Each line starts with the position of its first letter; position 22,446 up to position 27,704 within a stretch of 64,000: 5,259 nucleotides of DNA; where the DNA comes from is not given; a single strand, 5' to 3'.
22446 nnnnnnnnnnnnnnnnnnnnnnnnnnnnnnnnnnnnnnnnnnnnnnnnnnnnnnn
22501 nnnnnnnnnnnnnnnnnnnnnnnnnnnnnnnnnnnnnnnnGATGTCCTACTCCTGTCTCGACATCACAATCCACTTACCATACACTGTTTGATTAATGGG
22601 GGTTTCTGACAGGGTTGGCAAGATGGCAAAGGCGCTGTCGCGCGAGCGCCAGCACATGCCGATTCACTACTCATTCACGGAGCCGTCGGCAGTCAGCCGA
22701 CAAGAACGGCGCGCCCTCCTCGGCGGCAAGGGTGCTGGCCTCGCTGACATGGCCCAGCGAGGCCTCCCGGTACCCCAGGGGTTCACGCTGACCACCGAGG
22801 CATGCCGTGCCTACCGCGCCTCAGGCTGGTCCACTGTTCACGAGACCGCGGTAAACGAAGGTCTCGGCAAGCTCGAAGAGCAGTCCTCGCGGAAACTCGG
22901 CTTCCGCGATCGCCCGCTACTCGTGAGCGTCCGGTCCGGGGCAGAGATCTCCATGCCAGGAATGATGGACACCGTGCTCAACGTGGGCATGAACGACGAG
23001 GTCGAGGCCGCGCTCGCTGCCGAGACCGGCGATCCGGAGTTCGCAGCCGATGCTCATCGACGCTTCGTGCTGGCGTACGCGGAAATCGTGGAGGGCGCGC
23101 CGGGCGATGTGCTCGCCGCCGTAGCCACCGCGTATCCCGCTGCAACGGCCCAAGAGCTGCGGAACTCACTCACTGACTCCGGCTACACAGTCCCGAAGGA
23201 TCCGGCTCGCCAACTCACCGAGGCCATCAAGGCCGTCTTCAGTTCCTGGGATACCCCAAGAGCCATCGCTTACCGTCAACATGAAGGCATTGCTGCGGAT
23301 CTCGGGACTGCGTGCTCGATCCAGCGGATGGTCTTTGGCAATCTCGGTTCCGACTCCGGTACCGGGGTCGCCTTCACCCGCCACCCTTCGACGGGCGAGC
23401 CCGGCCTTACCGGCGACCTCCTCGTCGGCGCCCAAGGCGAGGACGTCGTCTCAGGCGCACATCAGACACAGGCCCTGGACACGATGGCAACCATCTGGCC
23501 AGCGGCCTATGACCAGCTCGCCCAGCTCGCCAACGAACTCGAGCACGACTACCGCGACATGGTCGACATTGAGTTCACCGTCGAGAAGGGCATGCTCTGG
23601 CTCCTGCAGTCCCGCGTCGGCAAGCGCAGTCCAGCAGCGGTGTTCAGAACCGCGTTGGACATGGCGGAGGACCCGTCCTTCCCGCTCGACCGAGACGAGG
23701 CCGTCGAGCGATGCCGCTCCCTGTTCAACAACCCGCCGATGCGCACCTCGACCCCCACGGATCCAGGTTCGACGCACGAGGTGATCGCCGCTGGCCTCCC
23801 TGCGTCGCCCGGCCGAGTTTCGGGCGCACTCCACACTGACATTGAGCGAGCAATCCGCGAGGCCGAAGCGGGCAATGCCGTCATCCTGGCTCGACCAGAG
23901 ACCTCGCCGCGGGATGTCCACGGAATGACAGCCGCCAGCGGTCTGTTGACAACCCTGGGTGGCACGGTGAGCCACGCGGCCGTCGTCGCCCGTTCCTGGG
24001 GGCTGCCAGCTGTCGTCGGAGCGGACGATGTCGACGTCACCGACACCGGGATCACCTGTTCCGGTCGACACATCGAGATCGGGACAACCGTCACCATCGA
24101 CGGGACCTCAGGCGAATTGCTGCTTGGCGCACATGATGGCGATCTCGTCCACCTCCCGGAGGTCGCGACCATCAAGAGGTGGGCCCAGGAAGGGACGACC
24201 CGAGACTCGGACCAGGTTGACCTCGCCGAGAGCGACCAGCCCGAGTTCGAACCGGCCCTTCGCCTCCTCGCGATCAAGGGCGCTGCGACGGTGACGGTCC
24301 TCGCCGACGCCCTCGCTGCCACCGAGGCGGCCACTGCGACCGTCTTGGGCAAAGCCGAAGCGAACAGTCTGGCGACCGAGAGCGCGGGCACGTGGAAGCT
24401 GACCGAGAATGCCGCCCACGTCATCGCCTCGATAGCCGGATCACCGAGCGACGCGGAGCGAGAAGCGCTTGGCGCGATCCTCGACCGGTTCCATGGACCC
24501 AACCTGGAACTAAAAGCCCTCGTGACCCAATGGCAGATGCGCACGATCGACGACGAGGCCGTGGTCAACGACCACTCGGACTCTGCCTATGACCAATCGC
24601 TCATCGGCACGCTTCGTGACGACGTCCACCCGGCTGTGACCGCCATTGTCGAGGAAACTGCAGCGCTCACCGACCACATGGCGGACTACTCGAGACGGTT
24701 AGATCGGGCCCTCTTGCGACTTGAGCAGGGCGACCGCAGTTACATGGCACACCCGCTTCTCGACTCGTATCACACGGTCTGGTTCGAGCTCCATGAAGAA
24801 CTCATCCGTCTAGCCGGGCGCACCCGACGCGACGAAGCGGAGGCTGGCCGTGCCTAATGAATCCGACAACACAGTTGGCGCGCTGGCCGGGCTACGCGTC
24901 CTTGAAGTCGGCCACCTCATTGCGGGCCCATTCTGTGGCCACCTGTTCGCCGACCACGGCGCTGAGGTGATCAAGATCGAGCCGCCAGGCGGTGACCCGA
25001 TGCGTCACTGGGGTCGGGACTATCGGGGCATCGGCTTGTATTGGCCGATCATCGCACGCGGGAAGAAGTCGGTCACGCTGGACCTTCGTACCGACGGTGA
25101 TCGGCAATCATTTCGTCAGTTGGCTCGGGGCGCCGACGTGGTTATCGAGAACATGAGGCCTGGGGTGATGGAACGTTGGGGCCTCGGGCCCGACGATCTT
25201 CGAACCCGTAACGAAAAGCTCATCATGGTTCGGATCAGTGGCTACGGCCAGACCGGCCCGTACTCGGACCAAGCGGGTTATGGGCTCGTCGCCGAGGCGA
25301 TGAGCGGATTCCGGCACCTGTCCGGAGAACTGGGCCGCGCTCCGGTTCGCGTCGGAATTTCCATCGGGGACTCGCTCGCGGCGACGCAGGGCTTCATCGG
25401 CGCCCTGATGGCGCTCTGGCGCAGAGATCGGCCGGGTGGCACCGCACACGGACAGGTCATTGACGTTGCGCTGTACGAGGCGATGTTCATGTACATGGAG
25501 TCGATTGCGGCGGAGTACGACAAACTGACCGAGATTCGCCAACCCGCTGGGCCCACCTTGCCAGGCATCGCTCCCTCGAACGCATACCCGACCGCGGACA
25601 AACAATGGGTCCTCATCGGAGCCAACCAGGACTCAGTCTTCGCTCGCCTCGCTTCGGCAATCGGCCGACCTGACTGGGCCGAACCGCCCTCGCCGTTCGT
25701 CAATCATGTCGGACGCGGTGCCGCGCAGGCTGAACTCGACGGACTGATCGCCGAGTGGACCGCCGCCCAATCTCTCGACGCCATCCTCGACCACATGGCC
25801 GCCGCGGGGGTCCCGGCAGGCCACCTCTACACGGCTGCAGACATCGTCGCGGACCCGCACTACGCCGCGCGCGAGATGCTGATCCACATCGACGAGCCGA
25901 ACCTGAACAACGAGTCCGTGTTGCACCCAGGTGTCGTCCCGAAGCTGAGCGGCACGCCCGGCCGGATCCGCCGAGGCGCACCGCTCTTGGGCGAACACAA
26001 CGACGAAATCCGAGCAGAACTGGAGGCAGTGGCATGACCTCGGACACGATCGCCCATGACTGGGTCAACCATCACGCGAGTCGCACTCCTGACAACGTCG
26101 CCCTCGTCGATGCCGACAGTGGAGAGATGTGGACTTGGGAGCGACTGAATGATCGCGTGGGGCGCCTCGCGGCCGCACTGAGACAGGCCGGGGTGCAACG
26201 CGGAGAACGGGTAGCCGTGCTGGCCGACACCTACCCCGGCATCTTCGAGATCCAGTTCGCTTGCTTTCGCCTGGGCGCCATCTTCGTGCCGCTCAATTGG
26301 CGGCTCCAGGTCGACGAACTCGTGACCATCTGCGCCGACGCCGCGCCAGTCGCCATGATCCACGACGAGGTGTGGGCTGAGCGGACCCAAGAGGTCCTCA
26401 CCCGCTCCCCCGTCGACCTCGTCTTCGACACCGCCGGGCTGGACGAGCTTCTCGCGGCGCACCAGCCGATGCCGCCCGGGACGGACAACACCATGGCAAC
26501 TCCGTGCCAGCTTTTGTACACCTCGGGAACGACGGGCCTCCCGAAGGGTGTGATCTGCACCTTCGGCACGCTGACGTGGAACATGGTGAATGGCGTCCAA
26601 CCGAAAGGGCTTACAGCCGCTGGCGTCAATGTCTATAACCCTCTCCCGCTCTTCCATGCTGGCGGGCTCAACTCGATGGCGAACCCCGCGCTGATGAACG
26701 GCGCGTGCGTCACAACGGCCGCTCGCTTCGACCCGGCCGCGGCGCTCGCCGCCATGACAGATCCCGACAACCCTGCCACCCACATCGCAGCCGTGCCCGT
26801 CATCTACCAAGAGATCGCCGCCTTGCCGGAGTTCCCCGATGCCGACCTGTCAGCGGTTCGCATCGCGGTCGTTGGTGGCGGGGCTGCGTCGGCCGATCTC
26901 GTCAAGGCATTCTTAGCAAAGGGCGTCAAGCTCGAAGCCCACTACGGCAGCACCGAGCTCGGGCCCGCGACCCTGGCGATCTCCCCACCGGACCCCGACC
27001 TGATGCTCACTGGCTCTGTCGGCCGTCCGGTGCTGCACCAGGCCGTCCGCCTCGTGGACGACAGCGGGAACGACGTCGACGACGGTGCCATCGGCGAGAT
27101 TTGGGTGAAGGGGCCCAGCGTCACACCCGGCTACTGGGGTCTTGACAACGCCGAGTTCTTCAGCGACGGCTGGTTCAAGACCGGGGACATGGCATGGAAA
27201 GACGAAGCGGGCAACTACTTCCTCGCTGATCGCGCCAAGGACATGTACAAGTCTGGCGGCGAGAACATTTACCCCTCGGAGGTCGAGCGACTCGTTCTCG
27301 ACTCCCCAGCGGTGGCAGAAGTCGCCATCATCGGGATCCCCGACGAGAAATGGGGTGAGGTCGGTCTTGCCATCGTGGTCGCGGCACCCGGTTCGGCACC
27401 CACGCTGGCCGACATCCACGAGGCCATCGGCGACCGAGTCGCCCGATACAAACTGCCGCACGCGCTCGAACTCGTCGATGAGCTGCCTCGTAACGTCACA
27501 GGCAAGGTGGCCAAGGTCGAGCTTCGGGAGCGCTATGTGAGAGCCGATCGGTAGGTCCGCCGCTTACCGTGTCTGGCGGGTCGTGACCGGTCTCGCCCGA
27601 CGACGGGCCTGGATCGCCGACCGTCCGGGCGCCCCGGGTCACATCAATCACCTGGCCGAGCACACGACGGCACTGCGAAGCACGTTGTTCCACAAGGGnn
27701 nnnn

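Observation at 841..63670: Pervasive short tandem micro-duplications (mostly 15-nt units), in-frame inside genes, by eye confined to the two housekeeping flanks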

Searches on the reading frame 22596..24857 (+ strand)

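Call 26: search_protein_families(library=pfam, proteins=[window:22596-24857:+], max_evalue=0.00001)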
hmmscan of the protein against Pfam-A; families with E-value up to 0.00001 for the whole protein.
window:22596-24857:+ (753 aa): 2 families
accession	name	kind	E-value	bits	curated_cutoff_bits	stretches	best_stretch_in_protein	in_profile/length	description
PF01326.24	PPDK_N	-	5.9e-47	161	27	3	86-292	81-218/328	Pyruvate phosphate dikinase, AMP/ATP-binding domain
PF00391.29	PEP-utilizers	-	9.3e-20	70.5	23.1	1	429-506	5-72/72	PEP-utilising enzyme, mobile domain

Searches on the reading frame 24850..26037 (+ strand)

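Call 26: search_protein_families(library=pfam, proteins=[window:24850-26037:+], max_evalue=0.00001)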
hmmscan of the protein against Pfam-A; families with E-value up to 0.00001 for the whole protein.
window:24850-26037:+ (395 aa): 1 family
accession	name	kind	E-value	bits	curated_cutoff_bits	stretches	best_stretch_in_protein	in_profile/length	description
PF02515.22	CoA_transf_3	-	2.1e-119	399.3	23.3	1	12-384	1-366/366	CoA-transferase family III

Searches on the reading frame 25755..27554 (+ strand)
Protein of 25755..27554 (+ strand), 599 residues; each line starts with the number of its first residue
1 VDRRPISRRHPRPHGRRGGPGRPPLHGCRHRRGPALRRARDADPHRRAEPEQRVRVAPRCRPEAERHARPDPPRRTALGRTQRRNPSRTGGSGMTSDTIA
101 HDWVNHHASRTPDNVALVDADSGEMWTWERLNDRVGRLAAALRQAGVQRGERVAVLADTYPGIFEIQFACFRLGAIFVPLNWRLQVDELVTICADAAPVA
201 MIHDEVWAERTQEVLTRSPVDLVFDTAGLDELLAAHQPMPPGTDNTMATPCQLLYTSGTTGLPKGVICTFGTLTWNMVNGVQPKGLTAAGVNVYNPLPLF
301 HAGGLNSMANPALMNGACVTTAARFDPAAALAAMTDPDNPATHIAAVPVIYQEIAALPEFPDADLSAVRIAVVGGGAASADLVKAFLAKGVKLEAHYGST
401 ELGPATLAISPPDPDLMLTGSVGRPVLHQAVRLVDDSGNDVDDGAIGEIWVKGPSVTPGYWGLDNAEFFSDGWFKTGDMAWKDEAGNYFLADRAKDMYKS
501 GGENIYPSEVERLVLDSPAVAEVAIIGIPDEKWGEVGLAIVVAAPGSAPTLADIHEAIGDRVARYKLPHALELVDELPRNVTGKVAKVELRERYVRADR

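Call 26: search_protein_families(library=pfam, proteins=[window:25755-27554:+], max_evalue=0.00001)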
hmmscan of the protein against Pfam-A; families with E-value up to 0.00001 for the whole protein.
window:25755-27554:+ (599 aa): 2 families
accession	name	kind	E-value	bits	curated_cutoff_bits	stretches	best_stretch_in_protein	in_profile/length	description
PF00501.34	AMP-binding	-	1.9e-79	267.7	29.9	1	106-461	3-384/384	AMP-binding enzyme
PF13193.12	AMP-binding_C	-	1.9e-16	61.2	24.5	1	509-584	1-76/76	AMP-binding enzyme C-terminal domain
